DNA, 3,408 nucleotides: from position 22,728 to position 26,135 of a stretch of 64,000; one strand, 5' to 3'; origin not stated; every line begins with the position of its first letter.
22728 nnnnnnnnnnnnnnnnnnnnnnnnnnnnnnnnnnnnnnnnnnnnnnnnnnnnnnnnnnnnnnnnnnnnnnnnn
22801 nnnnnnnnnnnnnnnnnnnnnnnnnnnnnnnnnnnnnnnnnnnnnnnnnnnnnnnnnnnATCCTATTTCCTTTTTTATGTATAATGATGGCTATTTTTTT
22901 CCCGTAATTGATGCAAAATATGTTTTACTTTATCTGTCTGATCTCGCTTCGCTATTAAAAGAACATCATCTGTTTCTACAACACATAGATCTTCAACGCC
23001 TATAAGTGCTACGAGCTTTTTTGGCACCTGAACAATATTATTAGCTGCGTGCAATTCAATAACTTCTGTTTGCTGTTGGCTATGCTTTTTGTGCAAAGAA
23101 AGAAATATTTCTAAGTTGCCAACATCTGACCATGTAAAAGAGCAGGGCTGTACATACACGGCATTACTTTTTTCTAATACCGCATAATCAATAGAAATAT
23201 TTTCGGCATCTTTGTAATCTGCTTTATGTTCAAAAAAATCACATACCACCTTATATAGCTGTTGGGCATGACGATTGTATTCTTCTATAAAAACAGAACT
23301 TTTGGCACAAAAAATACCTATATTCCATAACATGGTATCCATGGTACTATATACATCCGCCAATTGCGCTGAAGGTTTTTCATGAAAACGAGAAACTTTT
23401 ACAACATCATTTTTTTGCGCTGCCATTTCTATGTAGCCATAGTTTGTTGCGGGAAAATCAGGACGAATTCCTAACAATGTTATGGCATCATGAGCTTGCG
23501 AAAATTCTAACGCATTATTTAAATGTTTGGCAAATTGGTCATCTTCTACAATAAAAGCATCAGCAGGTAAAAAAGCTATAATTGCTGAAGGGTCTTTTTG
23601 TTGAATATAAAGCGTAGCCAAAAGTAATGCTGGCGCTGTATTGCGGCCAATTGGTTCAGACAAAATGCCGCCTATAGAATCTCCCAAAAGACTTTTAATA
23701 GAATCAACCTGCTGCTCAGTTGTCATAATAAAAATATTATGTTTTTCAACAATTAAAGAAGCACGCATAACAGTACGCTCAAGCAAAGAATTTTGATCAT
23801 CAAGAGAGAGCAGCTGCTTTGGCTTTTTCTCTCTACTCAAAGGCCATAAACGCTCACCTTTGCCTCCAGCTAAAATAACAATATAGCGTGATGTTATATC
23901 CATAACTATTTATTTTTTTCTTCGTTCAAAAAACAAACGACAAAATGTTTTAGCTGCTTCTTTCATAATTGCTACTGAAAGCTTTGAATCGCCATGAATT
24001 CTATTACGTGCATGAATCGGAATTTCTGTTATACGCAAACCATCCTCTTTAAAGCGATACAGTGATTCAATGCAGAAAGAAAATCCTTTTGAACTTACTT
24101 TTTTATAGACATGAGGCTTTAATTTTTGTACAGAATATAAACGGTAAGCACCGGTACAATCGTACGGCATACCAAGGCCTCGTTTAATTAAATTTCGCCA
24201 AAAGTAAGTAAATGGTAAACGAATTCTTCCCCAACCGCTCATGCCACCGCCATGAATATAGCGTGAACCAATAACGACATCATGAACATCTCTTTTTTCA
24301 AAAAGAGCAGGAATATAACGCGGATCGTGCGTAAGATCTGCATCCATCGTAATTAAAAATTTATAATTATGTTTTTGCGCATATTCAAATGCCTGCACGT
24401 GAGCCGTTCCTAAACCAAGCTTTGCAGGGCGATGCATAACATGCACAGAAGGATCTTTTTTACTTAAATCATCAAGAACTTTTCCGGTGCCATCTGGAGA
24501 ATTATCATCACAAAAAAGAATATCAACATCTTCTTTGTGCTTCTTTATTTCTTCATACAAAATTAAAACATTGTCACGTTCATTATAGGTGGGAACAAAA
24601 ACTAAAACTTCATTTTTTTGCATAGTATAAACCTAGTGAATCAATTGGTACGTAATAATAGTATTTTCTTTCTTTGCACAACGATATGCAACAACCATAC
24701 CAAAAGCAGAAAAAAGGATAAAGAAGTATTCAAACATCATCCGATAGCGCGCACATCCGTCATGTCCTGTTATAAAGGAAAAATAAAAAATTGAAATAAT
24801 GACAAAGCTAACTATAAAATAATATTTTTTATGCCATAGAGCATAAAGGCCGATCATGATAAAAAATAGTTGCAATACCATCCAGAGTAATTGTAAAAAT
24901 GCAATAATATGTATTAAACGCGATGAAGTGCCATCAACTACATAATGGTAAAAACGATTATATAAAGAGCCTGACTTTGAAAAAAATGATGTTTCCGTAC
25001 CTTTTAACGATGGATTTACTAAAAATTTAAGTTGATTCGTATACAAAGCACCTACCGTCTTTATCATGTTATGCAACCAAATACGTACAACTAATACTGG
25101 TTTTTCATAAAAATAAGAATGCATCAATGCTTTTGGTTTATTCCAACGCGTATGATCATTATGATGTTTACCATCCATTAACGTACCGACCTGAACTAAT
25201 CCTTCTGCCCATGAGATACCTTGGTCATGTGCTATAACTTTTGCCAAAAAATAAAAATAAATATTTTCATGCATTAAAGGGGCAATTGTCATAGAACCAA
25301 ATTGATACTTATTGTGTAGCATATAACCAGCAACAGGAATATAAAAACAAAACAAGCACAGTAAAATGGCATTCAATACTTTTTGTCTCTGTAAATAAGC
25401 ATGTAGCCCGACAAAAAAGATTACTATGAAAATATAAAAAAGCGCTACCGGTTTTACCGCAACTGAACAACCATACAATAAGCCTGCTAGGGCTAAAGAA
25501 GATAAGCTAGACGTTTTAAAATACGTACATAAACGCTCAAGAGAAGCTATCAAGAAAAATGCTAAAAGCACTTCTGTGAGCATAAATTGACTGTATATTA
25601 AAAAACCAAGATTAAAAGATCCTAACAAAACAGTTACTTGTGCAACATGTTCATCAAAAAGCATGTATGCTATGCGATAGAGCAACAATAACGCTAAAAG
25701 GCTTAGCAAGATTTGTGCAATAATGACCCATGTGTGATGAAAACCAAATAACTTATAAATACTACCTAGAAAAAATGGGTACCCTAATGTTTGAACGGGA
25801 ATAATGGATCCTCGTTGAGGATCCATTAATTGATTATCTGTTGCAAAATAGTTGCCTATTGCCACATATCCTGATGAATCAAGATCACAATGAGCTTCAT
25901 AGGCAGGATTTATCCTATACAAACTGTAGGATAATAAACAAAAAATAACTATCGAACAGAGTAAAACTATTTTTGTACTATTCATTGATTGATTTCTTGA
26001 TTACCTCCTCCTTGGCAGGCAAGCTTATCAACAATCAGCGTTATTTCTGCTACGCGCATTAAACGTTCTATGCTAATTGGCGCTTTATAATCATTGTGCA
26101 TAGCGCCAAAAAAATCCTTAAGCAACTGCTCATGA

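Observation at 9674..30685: A ~21 kb, 19-gene co-directional glycan locus built on eukaryote-type fucosyltransferases but without initiation, flipping, polymerisation or export genes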

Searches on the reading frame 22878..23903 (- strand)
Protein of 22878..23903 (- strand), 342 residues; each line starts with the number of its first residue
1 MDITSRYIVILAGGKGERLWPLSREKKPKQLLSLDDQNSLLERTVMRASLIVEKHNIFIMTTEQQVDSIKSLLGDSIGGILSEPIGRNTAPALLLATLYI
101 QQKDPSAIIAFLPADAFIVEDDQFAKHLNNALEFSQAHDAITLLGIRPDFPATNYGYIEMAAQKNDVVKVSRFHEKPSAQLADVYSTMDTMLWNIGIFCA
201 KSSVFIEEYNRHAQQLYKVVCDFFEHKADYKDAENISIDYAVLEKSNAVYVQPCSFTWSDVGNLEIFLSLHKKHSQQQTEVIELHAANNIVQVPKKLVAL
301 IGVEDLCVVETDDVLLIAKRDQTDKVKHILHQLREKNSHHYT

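Call 3: search_protein_families(library=pfam, proteins=[window:22878-23903:-], max_evalue=0.01)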
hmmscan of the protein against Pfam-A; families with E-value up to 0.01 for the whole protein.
window:22878-23903:- (342 aa): 4 families
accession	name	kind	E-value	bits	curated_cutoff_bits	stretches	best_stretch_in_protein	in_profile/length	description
PF00483.29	NTP_transferase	-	4.8e-39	134.8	21.2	1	9-275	3-243/245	Nucleotidyl transferase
PF22640.1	ManC_GMP_beta-helix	-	4.4e-14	52.6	27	1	280-333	2-55/55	MannoseP isomerase/GMP-like beta-helix domain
PF12804.13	NTP_transf_3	-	6.6e-06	26.8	27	1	9-131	2-111/160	MobA-like NTP transferase domain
PF01128.25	IspD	-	0.00045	20.5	27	1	8-76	3-66/221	2-C-methyl-D-erythritol 4-phosphate cytidylyltransferase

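Call 34: search_protein_families(library=ncbifam, proteins=[window:22878-23903:-], max_evalue=0.001)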
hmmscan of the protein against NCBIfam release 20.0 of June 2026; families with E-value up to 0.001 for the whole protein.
window:22878-23903:- (342 aa): 12 families
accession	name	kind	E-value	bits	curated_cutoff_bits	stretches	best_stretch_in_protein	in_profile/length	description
TIGR01479.1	GMP_PMI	equivalog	2.8e-75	253.9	372.95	1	9-340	4-352/467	mannose-1-phosphate guanylyltransferase/mannose-6-phosphate isomerase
NF012004.0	PRK15460.1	equivalog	1.6e-50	172.2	859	1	3-340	3-362/478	mannose-1-phosphate guanyltransferase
TIGR03992.1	Arch_glmU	subfamily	4.8e-09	35.6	292.1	1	8-205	3-173/393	bifunctional sugar-1-phosphate nucleotidylyltransferase/acetyltransferase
NF041173.1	Sug_nt_acttase_Thmprot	equivalog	4.4e-06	25.9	600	1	8-171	3-150/405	bifunctional sugar-1-phosphate nucleotidylyltransferase/acetyltransferase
NF002023.0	PRK00844.1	subfamily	1e-05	24.5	458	0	98-273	111-275/408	glucose-1-phosphate adenylyltransferase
NF012024.0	PRK15480.1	equivalog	1.2e-05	24.6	588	1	6-76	4-71/292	glucose-1-phosphate thymidylyltransferase RfbA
TIGR02091.1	glgC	equivalog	2.4e-05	23.6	424.9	0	89-271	97-256/364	glucose-1-phosphate adenylyltransferase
NF001183.0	PRK00155.1-3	subfamily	4.6e-05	22.8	166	1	7-74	3-66/237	D-ribitol-5-phosphate cytidylyltransferase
TIGR01207.1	rmlA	equivalog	5.8e-05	22.3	360.65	1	9-103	3-99/286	glucose-1-phosphate thymidylyltransferase RfbA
NF001947.0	PRK00725.1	subfamily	7.1e-05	21.7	470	0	135-268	156-281/426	glucose-1-phosphate adenylyltransferase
NF002772.0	PRK02862.1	equivalog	0.00015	20.7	537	0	9-61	7-57/429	glucose-1-phosphate adenylyltransferase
NF001186.0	PRK00155.2-3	equivalog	0.00051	19.6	253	0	5-73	4-67/224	2-C-methyl-D-erythritol 4-phosphate cytidylyltransferase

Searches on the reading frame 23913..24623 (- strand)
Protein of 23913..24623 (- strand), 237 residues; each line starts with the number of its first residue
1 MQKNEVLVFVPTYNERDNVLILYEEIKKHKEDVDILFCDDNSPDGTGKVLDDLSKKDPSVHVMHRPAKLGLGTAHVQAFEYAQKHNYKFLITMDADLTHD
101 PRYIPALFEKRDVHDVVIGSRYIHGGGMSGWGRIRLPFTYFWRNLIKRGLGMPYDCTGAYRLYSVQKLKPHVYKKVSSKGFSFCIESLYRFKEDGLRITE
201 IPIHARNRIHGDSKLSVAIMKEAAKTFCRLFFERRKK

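Call 3: search_protein_families(library=pfam, proteins=[window:23913-24623:-], max_evalue=0.01)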
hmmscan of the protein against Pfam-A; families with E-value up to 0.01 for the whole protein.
window:23913-24623:- (237 aa): 2 families
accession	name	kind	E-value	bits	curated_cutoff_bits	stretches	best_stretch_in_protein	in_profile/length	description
PF00535.33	Glycos_transf_2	-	8.3e-28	97.9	23.3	1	8-165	2-161/168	Glycosyl transferase family 2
PF13641.12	Glyco_tranf_2_3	-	0.0042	17.6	27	1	6-108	3-111/230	Glycosyltransferase like family 2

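Call 27: find_related_loci(query=A1, collection=genome_contigs, flank=10000)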
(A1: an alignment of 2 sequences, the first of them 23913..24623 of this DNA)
Query A1 (237 aa) in genome_contigs; peptide patterns used: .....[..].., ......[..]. (x = any residue, [..] = any of these).
600 stretches matched a pattern (row limit reached: there are more); 595 encode a relative of the query (tblastn E <= 1e-3); the best 80 are kept; 80 distinct loci.
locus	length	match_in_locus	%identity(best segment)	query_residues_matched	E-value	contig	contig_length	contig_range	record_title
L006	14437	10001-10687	47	3-230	4e-70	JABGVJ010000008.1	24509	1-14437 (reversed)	MAG: bacterium isolate SI034_bin25 k141_2457578, whole genome shotgun sequence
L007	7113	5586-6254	43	2-223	7e-60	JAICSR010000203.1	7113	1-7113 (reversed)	MAG: Ktedonobacterales bacterium isolate GZL_HYHR_2_bin.65 k141_1144956_length_7113_cov_13.0825, whole genome shotgun se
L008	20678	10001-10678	45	4-232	1e-59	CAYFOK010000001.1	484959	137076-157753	MAG TPA_asm: uncultured Candidatus Scalindua sp. isolate ERP019367_co2_59 genome assembly, contig: NODE_10_length_484959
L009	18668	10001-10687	41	5-233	6e-60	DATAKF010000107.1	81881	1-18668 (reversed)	MAG TPA_asm: Polyangiaceae bacterium isolate SMAG_U6931 k141_27710, whole genome shotgun sequence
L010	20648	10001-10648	44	1-216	1e-55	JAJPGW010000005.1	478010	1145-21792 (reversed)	MAG: Gammaproteobacteria bacterium isolate Centralia_MAG_117 k107_13785812, whole genome shotgun sequence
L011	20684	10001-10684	41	7-233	3e-55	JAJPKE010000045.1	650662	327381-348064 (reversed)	MAG: Chloroflexota bacterium isolate Centralia_MAG_65 k107_10782861, whole genome shotgun sequence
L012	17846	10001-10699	41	4-235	2e-55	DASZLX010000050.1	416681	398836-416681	MAG TPA_asm: Verrucomicrobiia bacterium isolate SMAG_U5876 k141_3788853, whole genome shotgun sequence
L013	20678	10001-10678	42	7-230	1e-54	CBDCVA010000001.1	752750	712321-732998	MAG: Candidatus Latescibacterota bacterium isolate bb234c53-c0f8-4b28-8135-e2c33dbce641 genome assembly, contig: contig_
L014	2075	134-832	42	2-233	2e-55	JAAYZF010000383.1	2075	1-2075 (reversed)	MAG: bacterium isolate AS06rmzACSIP_294 626434_AS06, whole genome shotgun sequence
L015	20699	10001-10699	42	5-235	4e-55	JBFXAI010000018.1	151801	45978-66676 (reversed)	MAG: Kofleriaceae bacterium isolate CA_2019_TPBS_207 NODE_947_length_151801_cov_6.763763_TPBS, whole genome shotgun sequ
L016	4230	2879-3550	41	8-230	8e-54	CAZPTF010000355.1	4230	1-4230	MAG TPA_asm: uncultured Anaerolineae bacterium isolate SRP241326_co3_194 genome assembly, contig: NODE_22070_length_4230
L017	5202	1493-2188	38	4-234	8e-54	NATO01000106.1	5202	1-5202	MAG: candidate division Zixibacteria bacterium 4484_93 ex4484_93_scaffold_20045, whole genome shotgun sequence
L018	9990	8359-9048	41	4-232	2e-53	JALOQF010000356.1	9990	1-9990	MAG: Myxococcaceae bacterium isolate Prado148 scaffold_23437, whole genome shotgun sequence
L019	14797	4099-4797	42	7-237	2e-53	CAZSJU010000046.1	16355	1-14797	MAG TPA_asm: uncultured Anaerolineae bacterium isolate binchicken_co8_372 genome assembly, contig: NODE_6166_length_1635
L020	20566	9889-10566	41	8-232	3e-53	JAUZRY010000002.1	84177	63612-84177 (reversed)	MAG: Ardenticatenia bacterium isolate Faavne_M6_B1 Faavne_M6_B1-contig_1054_pilon, whole genome shotgun sequence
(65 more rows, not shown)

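Call 34: search_protein_families(library=ncbifam, proteins=[window:23913-24623:-], max_evalue=0.001)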
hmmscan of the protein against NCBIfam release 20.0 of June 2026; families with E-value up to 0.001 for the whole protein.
window:23913-24623:- (237 aa): 12 families
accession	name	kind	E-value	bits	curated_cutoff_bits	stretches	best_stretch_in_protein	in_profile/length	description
TIGR03937.1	PgaC_IcaA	equivalog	1.1e-09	37.8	422.3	1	4-101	45-140/407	poly-beta-1,6-N-acetyl-D-glucosamine synthase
NF047588.1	GlcsyltransPgfSStrep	equivalog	1.5e-09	37.5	500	1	7-126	4-126/308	glycosyltransferase PgfS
TIGR04182.1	glyco_TIGR04182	equivalog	1e-08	35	325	1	5-215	1-201/293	S-layer glycoprotein N-glycosyltransferase AglJ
NF058614.1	PPMAGASynPpgS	equivalog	2.1e-08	33.8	370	1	6-125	2-117/226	polyprenyl-phospho-N-acetylgalactosaminyl synthase PpgS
NF007986.1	PRK10714.1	equivalog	2.1e-08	33.5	529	1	4-216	6-211/316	undecaprenyl-phosphate 4-deoxy-4-formamido-L-arabinose transferase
TIGR03469.1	HpnB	hypoth_equivalog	9.8e-07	28.1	379.25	1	5-145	45-195/386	hopene-associated glycosyltransferase HpnB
NF041391.1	DPhHxTase_Halo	equivalog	2.4e-06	26.7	375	1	12-215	3-192/213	dolichyl-phosphate hexose transferase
NF045692.1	OglycostaseCruG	equivalog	5e-06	25.7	600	1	5-111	42-152/386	2'-O-glycosyltransferase CruG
NF053846.1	glyco_with_XrtP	equivalog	4.2e-05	22.4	520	1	8-81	45-121/440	XrtP-associated glycosyltransferase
NF047683.1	TeichurnBiosyTuaG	equivalog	6.4e-05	22.7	400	1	2-93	4-96/252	teichuronic acid biosynthesis protein TuaG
TIGR04283.1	glyco_like_mftF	equivalog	8.1e-05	22.3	182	1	8-55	3-51/221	TIGR04283 family arsenosugar biosynthesis glycosyltransferase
NF050050.1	ProtGlycPglI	equivalog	0.0003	20.3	500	1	6-92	4-92/306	GalNAc(5)-diNAcBac-PP-undecaprenol beta-1,3-glucosyltransferase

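Call 66: search_solved_structures(query=window:23913-24623:-, max_evalue=0.001)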
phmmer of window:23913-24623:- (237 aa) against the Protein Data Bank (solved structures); distinct sequences matched with E-value up to 0.001: 8.
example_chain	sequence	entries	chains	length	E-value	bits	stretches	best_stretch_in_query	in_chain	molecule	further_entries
5mlz_A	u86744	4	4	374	2.1e-20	76.9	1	2-223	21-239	Dolichol monophosphate mannose synthase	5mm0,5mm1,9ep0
9hwj_A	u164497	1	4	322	4.6e-07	33.1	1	5-217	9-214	Undecaprenyl-phosphate 4-deoxy-4-formamido-L-arabinose transferase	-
9bhc_C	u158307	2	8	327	3.8e-06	30.2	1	5-217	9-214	Undecaprenyl-phosphate 4-deoxy-4-formamido-L-arabinose transferase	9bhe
8vxh_A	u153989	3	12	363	5.2e-06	29.7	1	5-217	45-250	Undecaprenyl-phosphate 4-deoxy-4-formamido-L-arabinose transferase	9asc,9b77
5ekp_C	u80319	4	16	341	2.4e-05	27.5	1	5-126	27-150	Uncharacterized glycosyltransferase sll0501 | Glycosyltransferase sll0501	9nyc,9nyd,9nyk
5eke_A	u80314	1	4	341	2.4e-05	27.5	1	5-126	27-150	Uncharacterized glycosyltransferase sll0501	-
9nye_A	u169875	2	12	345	2.4e-05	27.5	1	5-126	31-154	Glycosyltransferase sll0501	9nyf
3bcv_A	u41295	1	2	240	5e-05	26.5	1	6-83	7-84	Putative glycosyltransferase protein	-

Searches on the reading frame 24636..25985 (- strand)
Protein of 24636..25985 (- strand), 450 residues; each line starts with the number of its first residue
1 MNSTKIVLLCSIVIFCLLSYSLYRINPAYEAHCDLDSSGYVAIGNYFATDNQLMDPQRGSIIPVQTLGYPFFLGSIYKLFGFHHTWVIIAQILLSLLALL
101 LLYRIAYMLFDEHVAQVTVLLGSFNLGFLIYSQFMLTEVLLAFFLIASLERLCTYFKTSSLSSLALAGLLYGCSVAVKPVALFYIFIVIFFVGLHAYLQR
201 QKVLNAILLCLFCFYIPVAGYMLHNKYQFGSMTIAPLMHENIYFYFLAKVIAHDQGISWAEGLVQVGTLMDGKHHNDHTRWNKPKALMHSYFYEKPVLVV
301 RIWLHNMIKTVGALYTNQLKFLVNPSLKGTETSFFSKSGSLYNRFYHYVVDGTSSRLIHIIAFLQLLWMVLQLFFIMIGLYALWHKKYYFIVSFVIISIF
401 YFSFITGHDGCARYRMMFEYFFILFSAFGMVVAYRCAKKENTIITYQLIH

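Call 3: search_protein_families(library=pfam, proteins=[window:24636-25985:-], max_evalue=0.01)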
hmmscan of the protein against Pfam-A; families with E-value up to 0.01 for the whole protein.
window:24636-25985:- (450 aa): 2 families
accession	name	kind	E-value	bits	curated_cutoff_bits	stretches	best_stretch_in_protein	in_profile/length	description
PF13231.12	PMT_2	-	1.2e-10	42.3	26.1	1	67-215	4-155/160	Dolichyl-phosphate-mannose-protein mannosyltransferase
PF02366.24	PMT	-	1.2e-07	32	22.7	1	16-229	9-241/245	Dolichyl-phosphate-mannose-protein mannosyltransferase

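Call 34: search_protein_families(library=ncbifam, proteins=[window:24636-25985:-], max_evalue=0.001)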
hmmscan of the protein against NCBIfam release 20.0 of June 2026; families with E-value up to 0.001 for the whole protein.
window:24636-25985:- (450 aa): 1 family
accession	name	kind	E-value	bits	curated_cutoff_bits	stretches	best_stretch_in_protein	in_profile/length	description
NF047440.1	LA3751_2_3_fam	subfamily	1.1e-07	31.1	200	1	69-231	81-246/460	LA_3751/LA_3752 family putative glycosyltransferase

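Call 48: search_solved_structures(query=window:24636-25985:-, max_evalue=1)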
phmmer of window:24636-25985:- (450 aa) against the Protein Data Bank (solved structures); distinct sequences matched with E-value up to 1: 0.
